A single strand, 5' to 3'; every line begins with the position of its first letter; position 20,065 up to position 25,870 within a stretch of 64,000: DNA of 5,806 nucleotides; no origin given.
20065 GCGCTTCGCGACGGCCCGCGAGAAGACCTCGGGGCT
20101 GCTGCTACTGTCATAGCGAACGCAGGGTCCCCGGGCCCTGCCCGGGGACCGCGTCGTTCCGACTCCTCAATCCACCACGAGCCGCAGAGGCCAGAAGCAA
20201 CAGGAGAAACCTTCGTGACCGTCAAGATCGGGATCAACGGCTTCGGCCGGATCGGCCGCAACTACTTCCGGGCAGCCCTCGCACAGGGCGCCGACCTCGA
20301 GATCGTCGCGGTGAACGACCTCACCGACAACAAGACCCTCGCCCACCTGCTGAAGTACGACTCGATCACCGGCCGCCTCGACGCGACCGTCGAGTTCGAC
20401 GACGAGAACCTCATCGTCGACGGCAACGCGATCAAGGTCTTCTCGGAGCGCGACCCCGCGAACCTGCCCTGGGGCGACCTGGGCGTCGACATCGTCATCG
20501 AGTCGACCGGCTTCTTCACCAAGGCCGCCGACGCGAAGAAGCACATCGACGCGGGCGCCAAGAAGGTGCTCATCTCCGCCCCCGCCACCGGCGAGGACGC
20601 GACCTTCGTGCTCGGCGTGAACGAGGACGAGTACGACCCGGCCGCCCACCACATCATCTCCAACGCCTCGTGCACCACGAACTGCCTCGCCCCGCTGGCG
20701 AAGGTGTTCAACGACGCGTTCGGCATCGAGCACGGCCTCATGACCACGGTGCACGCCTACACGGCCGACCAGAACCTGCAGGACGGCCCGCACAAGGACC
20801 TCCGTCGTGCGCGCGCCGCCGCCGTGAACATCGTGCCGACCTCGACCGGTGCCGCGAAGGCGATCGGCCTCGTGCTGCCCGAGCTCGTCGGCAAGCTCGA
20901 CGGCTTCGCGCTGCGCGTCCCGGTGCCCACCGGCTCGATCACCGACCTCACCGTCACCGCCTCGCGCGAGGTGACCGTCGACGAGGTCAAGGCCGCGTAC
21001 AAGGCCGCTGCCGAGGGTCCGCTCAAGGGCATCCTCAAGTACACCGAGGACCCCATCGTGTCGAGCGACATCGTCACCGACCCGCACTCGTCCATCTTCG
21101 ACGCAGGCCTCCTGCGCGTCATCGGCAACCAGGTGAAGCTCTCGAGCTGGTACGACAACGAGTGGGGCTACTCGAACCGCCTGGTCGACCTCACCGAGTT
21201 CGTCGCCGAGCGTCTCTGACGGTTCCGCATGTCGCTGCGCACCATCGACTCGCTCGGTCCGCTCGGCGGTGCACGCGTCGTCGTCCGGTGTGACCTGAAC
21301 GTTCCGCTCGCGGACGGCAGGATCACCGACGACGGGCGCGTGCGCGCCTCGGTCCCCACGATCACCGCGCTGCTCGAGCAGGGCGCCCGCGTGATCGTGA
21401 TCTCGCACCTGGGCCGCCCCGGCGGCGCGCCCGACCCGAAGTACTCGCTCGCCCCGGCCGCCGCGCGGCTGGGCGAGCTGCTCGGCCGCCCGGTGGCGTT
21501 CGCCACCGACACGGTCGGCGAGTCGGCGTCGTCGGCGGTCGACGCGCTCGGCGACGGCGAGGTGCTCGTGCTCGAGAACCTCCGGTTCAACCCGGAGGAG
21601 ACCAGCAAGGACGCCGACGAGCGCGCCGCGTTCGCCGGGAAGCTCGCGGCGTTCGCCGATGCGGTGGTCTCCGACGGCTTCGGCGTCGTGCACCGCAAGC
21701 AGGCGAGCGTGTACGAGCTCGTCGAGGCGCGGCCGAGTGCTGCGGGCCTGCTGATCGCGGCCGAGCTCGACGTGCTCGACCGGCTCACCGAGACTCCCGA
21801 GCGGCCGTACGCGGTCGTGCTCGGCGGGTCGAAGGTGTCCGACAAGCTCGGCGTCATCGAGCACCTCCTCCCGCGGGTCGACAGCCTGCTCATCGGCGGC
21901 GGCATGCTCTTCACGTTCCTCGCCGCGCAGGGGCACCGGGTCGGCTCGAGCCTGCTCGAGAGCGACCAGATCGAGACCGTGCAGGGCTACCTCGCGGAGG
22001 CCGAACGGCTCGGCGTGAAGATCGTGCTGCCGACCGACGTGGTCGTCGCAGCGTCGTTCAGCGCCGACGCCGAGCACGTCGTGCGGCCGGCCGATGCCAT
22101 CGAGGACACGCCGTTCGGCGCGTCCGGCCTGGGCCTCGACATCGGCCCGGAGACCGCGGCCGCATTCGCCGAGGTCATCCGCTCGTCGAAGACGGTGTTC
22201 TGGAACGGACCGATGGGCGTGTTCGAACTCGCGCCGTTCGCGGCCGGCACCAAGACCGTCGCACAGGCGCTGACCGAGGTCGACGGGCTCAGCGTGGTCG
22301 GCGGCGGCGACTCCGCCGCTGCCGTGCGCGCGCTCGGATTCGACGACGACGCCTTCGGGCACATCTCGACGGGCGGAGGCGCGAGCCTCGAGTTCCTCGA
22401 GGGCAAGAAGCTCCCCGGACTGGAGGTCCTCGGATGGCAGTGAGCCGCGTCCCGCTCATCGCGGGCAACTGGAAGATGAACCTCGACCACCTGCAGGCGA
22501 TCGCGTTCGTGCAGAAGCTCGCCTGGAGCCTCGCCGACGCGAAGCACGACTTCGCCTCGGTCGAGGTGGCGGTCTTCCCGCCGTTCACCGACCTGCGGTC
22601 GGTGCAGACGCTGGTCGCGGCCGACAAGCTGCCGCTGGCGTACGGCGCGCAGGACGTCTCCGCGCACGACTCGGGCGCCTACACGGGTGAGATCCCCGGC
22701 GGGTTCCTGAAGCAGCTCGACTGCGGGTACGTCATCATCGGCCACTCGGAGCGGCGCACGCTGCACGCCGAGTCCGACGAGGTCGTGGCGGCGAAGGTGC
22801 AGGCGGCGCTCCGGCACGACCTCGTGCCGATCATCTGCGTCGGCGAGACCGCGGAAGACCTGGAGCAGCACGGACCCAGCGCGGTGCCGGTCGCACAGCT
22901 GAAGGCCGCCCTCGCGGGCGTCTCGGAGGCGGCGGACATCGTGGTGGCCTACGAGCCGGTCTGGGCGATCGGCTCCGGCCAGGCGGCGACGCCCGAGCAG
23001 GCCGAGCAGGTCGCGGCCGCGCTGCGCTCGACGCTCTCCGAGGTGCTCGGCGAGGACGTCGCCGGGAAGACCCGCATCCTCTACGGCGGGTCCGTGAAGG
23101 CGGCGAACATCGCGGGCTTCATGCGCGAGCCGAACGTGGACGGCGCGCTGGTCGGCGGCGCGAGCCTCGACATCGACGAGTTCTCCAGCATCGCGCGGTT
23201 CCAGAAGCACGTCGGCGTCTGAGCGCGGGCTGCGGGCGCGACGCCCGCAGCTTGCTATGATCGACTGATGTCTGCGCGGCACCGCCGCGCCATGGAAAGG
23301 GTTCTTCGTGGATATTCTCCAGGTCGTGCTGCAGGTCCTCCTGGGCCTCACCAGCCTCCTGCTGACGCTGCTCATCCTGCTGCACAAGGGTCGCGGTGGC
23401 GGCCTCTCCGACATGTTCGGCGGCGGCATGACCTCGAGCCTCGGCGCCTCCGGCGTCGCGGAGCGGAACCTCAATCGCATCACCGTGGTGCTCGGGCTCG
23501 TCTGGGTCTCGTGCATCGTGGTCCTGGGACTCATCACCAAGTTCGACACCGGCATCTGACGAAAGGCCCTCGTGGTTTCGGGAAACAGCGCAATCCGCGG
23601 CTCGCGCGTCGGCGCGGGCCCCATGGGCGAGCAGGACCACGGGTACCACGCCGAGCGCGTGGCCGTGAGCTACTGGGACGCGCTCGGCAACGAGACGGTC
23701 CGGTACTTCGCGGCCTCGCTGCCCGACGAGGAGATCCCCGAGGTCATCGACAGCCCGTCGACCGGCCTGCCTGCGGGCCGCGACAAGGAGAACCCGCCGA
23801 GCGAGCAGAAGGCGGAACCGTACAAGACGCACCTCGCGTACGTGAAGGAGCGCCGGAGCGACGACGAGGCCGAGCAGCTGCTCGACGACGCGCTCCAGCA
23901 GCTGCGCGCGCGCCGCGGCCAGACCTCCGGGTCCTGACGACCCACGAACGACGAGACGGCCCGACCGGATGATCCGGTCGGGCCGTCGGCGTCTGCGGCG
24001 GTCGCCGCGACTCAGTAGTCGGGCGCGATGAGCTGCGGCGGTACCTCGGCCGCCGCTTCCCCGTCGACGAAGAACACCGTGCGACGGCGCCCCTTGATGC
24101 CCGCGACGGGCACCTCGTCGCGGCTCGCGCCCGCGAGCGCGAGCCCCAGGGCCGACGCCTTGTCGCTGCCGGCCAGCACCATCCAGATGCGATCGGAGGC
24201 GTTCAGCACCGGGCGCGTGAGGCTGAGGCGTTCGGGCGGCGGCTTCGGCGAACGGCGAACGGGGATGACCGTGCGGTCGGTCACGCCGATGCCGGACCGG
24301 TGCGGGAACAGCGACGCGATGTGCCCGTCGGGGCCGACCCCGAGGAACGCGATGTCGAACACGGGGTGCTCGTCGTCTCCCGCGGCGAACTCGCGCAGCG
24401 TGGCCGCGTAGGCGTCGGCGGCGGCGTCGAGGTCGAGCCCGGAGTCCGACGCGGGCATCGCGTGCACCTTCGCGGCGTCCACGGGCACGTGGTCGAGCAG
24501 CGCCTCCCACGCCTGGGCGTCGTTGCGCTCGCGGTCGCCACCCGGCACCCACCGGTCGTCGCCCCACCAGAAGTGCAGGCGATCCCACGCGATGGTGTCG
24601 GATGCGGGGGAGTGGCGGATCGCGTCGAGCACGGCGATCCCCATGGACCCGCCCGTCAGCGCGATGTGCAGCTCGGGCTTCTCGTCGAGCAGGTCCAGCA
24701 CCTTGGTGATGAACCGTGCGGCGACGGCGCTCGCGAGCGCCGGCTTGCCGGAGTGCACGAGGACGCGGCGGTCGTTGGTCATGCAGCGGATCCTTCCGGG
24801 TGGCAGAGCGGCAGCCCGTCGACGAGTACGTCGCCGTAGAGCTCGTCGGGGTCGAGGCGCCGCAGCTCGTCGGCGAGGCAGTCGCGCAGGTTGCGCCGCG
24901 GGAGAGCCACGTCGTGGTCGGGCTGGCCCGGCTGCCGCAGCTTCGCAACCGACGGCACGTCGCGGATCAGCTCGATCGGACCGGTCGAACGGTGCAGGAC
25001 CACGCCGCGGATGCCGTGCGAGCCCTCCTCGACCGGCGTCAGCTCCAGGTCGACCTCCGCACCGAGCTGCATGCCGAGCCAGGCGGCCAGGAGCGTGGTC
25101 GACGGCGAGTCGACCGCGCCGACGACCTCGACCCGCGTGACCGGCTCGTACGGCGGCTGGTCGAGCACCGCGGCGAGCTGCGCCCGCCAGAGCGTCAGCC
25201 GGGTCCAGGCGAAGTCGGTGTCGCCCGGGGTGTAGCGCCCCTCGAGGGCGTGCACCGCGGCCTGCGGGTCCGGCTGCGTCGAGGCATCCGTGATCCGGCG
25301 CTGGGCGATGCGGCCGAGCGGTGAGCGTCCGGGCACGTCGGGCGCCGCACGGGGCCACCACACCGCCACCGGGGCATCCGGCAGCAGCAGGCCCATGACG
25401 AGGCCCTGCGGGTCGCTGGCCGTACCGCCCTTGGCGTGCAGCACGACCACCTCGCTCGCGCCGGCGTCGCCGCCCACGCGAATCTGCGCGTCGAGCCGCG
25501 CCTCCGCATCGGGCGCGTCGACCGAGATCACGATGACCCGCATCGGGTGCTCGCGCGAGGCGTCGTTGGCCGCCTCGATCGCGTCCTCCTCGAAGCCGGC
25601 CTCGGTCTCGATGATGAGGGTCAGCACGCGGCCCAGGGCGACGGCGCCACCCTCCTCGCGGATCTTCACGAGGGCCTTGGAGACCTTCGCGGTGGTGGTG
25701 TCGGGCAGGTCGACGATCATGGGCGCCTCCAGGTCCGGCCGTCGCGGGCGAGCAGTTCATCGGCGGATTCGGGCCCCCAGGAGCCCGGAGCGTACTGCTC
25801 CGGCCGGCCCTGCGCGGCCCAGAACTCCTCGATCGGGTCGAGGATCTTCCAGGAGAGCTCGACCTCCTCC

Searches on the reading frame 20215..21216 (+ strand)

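Call 52: search_protein_families(library=pfam, proteins=[window:20215-21216:+], max_evalue=0.00001)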
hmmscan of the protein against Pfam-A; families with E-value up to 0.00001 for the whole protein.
window:20215-21216:+ (334 aa): 2 families
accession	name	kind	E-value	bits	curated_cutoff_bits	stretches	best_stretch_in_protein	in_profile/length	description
PF02800.25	Gp_dh_C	-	4.5e-67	225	24.4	1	158-313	1-158/158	Glyceraldehyde 3-phosphate dehydrogenase, C-terminal domain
PF00044.30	Gp_dh_N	-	1.9e-40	137.7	31.7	1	3-103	1-100/101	Glyceraldehyde 3-phosphate dehydrogenase, NAD binding domain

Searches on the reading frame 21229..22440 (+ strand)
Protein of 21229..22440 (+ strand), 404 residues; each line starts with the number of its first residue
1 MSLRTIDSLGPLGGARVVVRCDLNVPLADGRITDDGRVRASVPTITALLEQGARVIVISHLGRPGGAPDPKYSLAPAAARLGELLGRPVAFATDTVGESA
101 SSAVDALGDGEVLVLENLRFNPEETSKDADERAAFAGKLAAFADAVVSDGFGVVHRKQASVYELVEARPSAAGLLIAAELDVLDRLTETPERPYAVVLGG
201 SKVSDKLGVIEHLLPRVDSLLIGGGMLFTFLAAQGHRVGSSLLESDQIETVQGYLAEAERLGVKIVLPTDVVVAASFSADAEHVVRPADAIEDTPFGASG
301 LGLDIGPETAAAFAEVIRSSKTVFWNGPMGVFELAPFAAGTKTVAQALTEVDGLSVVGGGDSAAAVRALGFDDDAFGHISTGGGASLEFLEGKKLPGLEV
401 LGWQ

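Call 52: search_protein_families(library=pfam, proteins=[window:21229-22440:+], max_evalue=0.00001)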
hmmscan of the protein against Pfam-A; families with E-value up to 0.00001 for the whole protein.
window:21229-22440:+ (404 aa): 1 family
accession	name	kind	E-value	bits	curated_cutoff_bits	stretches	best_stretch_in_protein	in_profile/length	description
PF00162.24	PGK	-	1.8e-142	475.3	27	1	12-393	6-379/379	Phosphoglycerate kinase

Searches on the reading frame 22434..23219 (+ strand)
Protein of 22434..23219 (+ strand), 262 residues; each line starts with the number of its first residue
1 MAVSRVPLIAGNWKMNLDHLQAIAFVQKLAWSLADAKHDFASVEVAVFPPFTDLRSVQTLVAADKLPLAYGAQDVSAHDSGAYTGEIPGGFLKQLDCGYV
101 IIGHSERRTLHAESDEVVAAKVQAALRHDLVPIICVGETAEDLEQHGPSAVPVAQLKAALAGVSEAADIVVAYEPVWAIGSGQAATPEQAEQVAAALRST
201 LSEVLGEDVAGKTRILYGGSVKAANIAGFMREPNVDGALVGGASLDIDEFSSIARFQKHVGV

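Call 52: search_protein_families(library=pfam, proteins=[window:22434-23219:+], max_evalue=0.00001)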
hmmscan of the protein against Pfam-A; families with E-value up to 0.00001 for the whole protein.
window:22434-23219:+ (262 aa): 1 family
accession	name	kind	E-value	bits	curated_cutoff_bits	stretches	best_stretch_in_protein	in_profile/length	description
PF00121.24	TIM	-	1.3e-86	290.5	20.1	1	7-255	1-243/245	Triosephosphate isomerase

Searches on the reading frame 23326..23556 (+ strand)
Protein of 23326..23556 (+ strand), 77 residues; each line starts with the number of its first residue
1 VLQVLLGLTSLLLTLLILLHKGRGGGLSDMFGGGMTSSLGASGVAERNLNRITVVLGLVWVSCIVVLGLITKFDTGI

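Call 52: search_protein_families(library=pfam, proteins=[window:23326-23556:+], max_evalue=0.00001)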
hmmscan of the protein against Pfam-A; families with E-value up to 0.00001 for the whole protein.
window:23326-23556:+ (77 aa): 1 family
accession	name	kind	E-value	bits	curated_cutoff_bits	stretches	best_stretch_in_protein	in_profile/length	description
PF03840.19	SecG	-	7e-16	58.5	29.2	1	2-70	2-70/70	Preprotein translocase SecG subunit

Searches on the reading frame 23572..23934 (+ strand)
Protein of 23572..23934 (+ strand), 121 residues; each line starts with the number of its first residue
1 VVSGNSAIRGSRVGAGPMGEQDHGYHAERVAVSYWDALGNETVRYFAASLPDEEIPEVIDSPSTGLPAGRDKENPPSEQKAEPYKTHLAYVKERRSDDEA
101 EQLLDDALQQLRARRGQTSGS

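Call 52: search_protein_families(library=pfam, proteins=[window:23572-23934:+], max_evalue=0.00001)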
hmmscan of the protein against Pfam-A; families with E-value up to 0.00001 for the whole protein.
window:23572-23934:+ (121 aa): 1 family
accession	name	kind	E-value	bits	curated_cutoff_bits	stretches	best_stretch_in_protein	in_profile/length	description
PF13397.12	RbpA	-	2.6e-31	108.8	25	1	7-112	2-105/105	RNA polymerase-binding protein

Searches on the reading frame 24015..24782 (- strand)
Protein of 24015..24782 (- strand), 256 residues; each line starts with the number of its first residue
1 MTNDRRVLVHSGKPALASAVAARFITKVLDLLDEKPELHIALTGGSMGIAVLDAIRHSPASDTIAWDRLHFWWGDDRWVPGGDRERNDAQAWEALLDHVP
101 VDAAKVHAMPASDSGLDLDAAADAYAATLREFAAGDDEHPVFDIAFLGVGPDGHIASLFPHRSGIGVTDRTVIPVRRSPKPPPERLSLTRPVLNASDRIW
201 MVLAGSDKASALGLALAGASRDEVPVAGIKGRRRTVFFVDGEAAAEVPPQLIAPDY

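Call 52: search_protein_families(library=pfam, proteins=[window:24015-24782:-], max_evalue=0.00001)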
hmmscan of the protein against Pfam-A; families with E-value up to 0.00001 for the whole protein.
window:24015-24782:- (256 aa): 1 family
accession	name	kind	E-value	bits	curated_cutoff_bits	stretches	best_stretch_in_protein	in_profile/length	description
PF01182.26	Glucosamine_iso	-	6.4e-67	226.1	27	1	14-235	4-223/225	Glucosamine-6-phosphate isomerases/6-phosphogluconolactonase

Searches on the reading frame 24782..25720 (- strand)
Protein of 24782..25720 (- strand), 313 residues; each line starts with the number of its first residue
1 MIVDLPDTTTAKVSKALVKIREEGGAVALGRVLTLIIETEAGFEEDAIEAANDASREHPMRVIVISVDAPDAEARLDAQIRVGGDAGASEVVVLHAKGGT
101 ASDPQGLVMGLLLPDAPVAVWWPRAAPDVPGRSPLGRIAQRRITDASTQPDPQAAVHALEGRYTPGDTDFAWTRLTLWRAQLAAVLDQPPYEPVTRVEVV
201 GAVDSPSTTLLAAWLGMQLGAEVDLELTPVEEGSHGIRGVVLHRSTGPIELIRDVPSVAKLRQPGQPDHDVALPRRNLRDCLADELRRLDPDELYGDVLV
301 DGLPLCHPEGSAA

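Call 53: search_protein_families(library=pfam, proteins=[window:24782-25720:-], max_evalue=0.00001)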
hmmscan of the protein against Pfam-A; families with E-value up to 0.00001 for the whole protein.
window:24782-25720:- (313 aa): 2 families
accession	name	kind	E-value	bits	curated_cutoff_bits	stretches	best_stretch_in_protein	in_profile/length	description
PF20171.3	OpcA_G6PD_C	-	7.1e-40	137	27.7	1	165-299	1-135/135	Glucose-6-phosphate dehydrogenase subunit C-terminal domain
PF10128.15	OpcA_G6PD_assem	-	2.1e-35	121.7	27.9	1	51-159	1-116/118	Glucose-6-phosphate dehydrogenase subunit N-terminal domain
